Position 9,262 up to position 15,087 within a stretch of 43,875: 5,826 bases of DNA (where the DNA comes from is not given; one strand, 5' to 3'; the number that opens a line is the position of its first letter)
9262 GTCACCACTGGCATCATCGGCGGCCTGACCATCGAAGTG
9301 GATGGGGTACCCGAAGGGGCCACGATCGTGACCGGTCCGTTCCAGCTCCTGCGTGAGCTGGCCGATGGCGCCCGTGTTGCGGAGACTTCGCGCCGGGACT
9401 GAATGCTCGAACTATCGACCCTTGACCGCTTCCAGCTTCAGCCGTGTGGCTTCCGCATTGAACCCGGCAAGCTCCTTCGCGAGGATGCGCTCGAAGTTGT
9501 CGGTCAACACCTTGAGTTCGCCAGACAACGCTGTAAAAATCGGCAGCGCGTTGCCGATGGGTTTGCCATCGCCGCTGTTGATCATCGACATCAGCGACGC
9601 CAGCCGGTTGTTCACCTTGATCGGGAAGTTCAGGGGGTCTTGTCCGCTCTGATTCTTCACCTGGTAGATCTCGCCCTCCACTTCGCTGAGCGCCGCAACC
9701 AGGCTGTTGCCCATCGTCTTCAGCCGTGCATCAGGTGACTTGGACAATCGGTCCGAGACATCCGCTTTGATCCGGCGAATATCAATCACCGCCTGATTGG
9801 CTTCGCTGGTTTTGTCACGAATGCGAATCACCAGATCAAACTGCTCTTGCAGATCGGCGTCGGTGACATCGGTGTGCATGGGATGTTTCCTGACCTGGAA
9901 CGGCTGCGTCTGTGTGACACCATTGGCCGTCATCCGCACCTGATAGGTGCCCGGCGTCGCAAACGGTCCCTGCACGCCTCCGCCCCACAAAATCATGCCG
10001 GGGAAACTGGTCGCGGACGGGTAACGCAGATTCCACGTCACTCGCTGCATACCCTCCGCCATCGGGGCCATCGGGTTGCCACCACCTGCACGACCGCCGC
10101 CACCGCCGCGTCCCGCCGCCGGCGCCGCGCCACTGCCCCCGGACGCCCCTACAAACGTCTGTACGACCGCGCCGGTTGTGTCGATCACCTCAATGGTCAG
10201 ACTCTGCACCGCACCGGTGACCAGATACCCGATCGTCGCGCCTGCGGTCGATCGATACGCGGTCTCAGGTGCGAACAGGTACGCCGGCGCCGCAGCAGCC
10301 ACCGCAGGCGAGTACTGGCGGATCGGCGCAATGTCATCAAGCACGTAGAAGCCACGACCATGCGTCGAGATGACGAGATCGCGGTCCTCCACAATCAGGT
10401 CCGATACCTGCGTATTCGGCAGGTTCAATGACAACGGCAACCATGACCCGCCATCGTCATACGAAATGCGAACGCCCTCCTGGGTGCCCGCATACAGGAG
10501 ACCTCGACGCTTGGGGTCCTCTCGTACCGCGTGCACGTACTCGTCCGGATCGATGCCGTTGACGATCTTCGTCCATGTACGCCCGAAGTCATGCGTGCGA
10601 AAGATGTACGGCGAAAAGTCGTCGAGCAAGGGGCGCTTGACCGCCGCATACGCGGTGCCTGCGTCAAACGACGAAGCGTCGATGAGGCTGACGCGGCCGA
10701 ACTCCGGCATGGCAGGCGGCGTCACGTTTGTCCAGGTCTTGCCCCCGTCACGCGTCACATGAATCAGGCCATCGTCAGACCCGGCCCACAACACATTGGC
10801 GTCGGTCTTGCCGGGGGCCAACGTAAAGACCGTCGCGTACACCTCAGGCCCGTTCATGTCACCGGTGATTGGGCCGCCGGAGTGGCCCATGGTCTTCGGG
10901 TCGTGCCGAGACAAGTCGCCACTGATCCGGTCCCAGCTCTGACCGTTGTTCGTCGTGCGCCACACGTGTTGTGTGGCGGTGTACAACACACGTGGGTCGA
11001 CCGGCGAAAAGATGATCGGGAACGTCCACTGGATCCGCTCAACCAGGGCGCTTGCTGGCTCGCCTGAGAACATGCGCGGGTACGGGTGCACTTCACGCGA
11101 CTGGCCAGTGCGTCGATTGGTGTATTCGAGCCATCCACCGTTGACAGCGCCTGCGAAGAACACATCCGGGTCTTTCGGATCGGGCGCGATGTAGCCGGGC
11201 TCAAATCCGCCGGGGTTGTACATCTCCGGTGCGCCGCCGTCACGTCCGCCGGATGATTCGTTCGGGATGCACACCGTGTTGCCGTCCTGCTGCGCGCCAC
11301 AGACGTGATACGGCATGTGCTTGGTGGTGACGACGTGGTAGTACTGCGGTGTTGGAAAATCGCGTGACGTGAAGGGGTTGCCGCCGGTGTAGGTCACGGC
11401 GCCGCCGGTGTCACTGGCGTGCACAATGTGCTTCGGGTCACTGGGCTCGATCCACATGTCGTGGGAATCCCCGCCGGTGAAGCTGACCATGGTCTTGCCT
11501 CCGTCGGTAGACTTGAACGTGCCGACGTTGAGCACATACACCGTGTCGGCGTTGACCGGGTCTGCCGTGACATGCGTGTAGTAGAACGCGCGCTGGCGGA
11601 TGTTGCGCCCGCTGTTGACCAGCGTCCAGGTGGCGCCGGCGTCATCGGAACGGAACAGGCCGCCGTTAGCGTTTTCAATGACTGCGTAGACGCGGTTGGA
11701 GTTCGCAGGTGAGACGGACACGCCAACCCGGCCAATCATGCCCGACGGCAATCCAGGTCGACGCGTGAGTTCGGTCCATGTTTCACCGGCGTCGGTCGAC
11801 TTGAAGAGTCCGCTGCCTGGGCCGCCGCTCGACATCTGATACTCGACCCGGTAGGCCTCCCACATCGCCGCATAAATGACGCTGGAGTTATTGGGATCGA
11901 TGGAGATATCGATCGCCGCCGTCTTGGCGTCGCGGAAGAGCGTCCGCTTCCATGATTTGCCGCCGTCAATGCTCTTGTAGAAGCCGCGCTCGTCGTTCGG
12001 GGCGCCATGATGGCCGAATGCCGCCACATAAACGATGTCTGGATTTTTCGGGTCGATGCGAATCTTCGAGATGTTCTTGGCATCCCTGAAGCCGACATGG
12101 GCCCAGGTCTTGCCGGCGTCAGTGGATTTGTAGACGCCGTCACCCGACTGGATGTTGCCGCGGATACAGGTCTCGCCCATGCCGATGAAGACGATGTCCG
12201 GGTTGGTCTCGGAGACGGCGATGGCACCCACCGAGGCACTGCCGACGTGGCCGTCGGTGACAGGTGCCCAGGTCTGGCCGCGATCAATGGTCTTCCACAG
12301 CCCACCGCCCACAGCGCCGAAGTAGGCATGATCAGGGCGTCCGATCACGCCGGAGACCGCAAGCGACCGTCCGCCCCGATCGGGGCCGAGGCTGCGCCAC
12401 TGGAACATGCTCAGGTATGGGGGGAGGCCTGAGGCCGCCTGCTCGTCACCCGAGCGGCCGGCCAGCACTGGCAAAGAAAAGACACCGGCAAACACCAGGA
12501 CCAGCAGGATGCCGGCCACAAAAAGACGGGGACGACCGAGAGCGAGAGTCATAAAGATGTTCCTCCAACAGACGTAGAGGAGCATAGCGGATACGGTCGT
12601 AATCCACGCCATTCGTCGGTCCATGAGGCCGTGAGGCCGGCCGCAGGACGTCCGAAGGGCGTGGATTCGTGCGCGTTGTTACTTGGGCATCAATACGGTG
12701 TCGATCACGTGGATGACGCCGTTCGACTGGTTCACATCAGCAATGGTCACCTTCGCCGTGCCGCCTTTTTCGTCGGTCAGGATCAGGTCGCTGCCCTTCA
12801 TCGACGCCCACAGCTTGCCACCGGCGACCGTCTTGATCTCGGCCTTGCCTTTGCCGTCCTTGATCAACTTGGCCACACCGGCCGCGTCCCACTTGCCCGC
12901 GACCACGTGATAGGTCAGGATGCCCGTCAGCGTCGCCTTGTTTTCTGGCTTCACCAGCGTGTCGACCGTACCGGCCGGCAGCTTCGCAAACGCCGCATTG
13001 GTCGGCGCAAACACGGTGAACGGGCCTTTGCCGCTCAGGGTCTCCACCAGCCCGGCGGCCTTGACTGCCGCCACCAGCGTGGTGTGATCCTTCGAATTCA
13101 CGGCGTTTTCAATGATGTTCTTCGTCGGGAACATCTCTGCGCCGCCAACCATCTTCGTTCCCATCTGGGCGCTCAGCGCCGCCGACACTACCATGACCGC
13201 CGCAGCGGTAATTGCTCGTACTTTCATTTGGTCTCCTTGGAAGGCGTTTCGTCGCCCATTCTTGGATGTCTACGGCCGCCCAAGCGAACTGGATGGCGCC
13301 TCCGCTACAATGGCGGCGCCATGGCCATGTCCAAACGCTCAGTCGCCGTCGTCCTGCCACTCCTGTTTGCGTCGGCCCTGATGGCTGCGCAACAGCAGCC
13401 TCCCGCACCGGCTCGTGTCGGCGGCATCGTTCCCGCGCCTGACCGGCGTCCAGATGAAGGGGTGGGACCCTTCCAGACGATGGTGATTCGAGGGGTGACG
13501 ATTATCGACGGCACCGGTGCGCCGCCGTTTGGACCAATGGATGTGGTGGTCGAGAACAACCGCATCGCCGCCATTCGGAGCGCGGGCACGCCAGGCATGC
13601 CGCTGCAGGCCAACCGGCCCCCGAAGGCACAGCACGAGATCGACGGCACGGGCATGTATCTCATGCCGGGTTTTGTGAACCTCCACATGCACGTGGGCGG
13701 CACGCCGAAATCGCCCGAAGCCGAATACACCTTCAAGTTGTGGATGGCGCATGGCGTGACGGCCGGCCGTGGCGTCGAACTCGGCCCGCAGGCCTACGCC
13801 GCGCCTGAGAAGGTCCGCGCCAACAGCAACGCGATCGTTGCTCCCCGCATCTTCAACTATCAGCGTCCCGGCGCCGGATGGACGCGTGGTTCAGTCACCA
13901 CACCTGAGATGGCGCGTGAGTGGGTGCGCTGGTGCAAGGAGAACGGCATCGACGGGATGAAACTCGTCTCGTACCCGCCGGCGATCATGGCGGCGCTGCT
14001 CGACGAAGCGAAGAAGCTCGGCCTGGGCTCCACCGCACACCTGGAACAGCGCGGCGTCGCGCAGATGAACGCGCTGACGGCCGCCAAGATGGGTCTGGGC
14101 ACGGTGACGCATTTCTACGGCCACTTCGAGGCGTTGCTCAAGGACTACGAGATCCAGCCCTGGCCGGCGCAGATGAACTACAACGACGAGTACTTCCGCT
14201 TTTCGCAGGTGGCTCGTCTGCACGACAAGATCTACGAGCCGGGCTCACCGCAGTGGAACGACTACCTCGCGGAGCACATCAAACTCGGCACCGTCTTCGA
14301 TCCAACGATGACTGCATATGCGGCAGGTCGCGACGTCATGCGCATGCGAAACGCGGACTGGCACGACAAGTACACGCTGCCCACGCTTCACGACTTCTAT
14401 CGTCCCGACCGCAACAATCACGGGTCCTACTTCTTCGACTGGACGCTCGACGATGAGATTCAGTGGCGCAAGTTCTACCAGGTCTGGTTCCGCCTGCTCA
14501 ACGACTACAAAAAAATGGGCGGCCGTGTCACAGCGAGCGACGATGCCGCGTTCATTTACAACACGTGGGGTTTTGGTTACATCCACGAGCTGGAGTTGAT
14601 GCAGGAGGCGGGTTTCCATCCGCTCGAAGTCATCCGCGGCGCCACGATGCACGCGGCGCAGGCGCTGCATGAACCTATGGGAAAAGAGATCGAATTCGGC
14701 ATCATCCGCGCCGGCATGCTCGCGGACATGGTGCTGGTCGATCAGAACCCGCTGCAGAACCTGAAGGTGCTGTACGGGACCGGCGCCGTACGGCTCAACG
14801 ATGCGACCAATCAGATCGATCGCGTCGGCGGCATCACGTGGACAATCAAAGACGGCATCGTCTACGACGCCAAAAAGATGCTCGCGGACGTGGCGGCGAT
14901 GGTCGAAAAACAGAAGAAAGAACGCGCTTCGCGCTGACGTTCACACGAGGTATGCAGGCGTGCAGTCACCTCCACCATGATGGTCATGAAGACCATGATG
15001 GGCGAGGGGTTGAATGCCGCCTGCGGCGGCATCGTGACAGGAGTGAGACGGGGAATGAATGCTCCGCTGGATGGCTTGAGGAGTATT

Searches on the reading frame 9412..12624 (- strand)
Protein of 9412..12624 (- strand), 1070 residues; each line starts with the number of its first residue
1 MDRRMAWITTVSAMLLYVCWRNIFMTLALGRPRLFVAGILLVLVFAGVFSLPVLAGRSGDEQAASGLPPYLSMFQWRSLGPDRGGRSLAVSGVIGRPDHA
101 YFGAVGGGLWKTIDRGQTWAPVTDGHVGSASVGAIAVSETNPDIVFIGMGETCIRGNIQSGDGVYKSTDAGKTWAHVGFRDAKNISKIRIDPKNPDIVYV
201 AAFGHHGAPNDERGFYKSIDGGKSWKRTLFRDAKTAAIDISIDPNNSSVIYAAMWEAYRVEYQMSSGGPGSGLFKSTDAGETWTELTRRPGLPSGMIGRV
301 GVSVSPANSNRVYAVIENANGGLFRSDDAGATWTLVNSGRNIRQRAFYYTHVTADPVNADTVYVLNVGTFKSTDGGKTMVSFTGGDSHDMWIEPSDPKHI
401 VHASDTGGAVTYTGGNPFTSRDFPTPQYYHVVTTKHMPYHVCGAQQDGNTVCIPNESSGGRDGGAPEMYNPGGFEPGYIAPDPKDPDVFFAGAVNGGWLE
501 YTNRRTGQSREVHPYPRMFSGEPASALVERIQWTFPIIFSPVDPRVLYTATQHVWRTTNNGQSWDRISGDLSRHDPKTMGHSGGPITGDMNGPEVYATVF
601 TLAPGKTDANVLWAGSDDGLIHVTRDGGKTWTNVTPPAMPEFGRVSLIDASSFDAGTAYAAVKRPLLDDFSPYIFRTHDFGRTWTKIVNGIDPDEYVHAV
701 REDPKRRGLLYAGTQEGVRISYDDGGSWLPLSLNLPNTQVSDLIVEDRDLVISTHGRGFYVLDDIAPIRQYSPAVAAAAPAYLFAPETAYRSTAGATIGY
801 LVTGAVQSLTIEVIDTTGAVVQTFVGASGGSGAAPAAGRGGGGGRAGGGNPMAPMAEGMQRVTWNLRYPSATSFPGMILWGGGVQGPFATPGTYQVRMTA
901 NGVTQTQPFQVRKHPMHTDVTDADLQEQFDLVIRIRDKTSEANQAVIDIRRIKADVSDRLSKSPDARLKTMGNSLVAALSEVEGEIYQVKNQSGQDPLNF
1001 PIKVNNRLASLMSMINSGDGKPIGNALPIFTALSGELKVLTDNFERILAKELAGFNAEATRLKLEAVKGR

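Call 11: search_protein_families(library=pfam, proteins=[window:9412-12624:-])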
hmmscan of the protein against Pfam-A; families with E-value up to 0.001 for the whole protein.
window:9412-12624:- (1070 aa): 3 families
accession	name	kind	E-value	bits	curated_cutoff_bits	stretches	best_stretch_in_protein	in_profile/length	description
PF15902.12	Sortilin-Vps10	-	1.5e-26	93.7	33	1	164-288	3-114/446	Sortilin, neurotensin receptor 3,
PF02012.26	BNR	-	1.1e-11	43.3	27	0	623-632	2-11/12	BNR/Asp-box repeat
PF13088.12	BNR_2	-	0.0001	22.2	31.4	0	613-712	132-228/277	BNR repeat-like domain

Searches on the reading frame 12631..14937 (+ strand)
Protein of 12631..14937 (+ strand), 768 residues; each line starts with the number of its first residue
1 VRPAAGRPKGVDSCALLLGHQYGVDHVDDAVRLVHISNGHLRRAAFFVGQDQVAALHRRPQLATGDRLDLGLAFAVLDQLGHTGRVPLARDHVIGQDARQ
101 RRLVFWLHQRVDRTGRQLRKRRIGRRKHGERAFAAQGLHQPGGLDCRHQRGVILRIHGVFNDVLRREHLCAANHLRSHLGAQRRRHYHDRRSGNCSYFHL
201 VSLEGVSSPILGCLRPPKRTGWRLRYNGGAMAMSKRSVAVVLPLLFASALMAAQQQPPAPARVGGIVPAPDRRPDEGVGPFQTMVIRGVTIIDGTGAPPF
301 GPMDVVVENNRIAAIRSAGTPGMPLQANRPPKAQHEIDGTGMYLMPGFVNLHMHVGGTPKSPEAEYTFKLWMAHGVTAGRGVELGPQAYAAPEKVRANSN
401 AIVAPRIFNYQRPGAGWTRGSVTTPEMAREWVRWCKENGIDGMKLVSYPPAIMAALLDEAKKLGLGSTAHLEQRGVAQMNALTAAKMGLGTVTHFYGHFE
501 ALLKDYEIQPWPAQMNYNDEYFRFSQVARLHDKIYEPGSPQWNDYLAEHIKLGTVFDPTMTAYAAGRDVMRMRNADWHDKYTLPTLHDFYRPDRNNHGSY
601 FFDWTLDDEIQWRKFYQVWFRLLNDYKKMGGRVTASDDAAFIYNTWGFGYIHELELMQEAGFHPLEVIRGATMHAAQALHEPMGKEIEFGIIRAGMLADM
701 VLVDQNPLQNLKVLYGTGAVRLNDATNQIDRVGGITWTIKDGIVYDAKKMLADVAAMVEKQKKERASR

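Call 11: search_protein_families(library=pfam, proteins=[window:12631-14937:+])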
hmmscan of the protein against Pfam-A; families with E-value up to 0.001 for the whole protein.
window:12631-14937:+ (768 aa): 2 families
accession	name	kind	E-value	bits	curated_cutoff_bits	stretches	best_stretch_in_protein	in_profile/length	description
PF01979.26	Amidohydro_1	-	1.1e-07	31.9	25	0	655-740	265-340/345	Amidohydrolase family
PF07969.17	Amidohydro_3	-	5e-05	23.4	29.7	0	336-357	2-23/472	Amidohydrolase family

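Call 16: find_homologous_proteins(query=window:12631-14937:+, max_evalue=1e-20)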
Query window:12631-14937:+ (768 aa): 2887 proteins with E <= 1e-20 among 8000 candidates; the best 120 are listed.
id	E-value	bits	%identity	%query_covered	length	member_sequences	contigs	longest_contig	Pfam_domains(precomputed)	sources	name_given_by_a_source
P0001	0.0e+0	1199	94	70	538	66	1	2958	PF07969.18,PF01979.27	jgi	-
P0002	0.0e+0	1060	83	68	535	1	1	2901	PF01979.27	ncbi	-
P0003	8.9e-297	1004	80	69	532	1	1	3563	PF07969.18,PF01979.27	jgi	-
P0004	2.2e-292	990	80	67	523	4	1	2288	PF07969.18,PF01979.27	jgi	jgi:imidazolonepropionase-like amidohydrolase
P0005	8.2e-292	988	79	67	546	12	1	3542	PF07969.18,PF01979.27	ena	-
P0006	1.6e-290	984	78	69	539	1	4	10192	PF01979.27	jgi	jgi:imidazolonepropionase-like amidohydrolase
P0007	3.1e-289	979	78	69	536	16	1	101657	PF01979.27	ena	-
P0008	7.8e-289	978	77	69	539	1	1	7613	PF07969.18,PF01979.27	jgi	jgi:imidazolonepropionase-like amidohydrolase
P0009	8.2e-289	978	80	67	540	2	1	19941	PF07969.18,PF01979.27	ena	-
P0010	1.2e-288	978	75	72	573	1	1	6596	PF07969.18,PF01979.27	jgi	jgi:imidazolonepropionase-like amidohydrolase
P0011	2.2e-288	977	80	66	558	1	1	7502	PF01979.27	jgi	jgi:imidazolonepropionase-like amidohydrolase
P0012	2.9e-287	973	79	67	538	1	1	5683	PF07969.18,PF01979.27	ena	-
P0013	3.0e-287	973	78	67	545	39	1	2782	PF01979.27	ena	-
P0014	1.4e-286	971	77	69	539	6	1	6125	PF07969.18,PF01979.27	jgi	jgi:imidazolonepropionase-like amidohydrolase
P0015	2.1e-286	970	78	69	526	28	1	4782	PF01979.27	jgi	jgi:imidazolonepropionase-like amidohydrolase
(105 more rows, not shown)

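Call 17: find_encoding_contigs(protein=P0001, flank=3000, max_places=4)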
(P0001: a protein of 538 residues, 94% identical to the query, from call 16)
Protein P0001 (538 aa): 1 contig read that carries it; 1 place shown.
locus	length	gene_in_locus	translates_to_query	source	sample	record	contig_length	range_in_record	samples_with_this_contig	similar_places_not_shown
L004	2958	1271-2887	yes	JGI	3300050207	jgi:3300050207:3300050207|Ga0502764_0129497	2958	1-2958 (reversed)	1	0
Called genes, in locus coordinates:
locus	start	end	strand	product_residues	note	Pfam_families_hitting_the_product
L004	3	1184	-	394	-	?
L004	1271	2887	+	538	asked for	PF01979:Amidohydro_1 (faint), PF07969:Amidohydro_3 (faint)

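Call 18: find_encoding_contigs(protein=P0002, flank=3000, max_places=4)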
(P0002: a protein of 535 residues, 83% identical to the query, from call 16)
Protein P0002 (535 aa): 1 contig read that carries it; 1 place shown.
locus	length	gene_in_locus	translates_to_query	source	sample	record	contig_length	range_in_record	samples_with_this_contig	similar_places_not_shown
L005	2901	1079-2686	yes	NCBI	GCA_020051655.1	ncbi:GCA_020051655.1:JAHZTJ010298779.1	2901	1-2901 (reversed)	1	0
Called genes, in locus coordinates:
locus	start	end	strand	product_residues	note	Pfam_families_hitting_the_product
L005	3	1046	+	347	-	?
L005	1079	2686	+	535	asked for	PF01979:Amidohydro_1 (faint)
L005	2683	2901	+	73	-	?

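Call 19: find_encoding_contigs(protein=P0009, flank=4000, max_places=4)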
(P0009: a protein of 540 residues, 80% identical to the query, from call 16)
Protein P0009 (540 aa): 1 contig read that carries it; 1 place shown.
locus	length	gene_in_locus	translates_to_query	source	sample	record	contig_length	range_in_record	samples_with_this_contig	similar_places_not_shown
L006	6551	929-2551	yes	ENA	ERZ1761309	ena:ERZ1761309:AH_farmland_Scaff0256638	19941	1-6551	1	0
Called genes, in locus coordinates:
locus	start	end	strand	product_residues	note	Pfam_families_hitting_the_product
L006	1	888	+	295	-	?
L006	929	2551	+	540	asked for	PF07969:Amidohydro_3 (faint), PF01979:Amidohydro_1 (faint)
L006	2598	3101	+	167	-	-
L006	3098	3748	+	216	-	-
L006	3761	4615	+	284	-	PF24741:AlkZ-rel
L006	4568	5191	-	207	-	PF13620:CarboxypepD_reg, PF13715:CarbopepD_reg_2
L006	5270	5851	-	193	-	PF10077:DUF2314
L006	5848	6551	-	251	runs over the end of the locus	PF00702:Hydrolase, PF13419:HAD_2, PF13242:Hydrolase_like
